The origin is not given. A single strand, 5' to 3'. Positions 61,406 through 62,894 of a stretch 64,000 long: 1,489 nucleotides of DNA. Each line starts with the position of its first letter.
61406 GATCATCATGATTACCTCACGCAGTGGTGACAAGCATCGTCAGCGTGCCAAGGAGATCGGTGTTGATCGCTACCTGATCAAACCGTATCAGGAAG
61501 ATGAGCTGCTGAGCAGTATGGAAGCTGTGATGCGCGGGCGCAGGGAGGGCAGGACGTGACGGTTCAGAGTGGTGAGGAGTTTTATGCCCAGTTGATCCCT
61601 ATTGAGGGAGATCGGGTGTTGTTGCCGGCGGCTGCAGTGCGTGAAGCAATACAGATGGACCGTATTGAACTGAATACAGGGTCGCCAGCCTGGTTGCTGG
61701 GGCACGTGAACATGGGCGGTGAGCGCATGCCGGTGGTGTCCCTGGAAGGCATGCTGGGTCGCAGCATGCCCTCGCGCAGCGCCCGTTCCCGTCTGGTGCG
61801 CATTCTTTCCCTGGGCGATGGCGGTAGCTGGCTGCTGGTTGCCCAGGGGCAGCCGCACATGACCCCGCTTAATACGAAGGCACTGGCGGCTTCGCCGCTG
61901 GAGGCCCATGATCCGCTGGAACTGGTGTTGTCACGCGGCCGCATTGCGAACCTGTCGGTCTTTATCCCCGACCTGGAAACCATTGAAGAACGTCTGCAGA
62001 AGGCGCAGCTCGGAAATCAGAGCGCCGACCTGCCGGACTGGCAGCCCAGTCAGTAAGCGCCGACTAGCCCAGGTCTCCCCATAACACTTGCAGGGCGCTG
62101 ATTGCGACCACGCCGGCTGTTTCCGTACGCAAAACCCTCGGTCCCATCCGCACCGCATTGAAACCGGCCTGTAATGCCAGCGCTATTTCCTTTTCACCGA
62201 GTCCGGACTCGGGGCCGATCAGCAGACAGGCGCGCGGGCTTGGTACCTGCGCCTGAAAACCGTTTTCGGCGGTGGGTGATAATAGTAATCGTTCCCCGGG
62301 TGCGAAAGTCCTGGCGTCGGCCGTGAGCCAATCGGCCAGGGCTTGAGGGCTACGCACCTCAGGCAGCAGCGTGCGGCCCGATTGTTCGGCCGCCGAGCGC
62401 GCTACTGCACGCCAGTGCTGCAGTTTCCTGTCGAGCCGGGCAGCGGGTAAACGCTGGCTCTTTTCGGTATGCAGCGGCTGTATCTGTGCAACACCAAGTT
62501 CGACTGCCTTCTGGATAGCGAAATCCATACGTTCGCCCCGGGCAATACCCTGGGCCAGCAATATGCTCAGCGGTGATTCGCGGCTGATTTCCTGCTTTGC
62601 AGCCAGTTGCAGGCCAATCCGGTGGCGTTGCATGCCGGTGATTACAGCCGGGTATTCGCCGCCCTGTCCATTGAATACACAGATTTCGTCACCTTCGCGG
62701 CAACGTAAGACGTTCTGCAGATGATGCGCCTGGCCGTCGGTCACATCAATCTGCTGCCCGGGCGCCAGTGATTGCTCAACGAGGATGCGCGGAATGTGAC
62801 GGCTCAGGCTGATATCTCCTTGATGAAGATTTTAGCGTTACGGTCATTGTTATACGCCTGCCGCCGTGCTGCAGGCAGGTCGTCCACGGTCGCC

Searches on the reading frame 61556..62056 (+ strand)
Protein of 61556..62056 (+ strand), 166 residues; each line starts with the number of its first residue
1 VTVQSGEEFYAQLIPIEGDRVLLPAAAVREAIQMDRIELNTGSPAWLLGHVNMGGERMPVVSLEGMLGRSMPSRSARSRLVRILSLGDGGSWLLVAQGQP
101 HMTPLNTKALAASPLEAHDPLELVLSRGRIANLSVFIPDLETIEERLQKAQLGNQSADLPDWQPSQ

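Call 49: search_protein_families(library=pfam, proteins=[window:61556-62056:+], max_evalue=0.00001)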
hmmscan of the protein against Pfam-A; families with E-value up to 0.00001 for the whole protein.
window:61556-62056:+ (166 aa): 1 family
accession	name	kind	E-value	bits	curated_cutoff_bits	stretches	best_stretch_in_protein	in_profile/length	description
PF01584.24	CheW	-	5.3e-10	39.5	23.5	1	14-96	5-85/138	CheW-like domain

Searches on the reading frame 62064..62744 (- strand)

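Call 49: search_protein_families(library=pfam, proteins=[window:62064-62744:-], max_evalue=0.00001)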
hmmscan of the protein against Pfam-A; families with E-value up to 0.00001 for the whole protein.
window:62064-62744:- (226 aa): 2 families
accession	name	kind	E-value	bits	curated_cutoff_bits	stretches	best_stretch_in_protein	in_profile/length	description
PF04452.19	Methyltrans_RNA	-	2.9e-47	160.7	23.9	1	56-219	2-165/165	RNA methyltransferase domain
PF20260.4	PUA_4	-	4.6e-15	55.9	23.9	1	2-43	2-43/48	RNA methyltransferase PUA domain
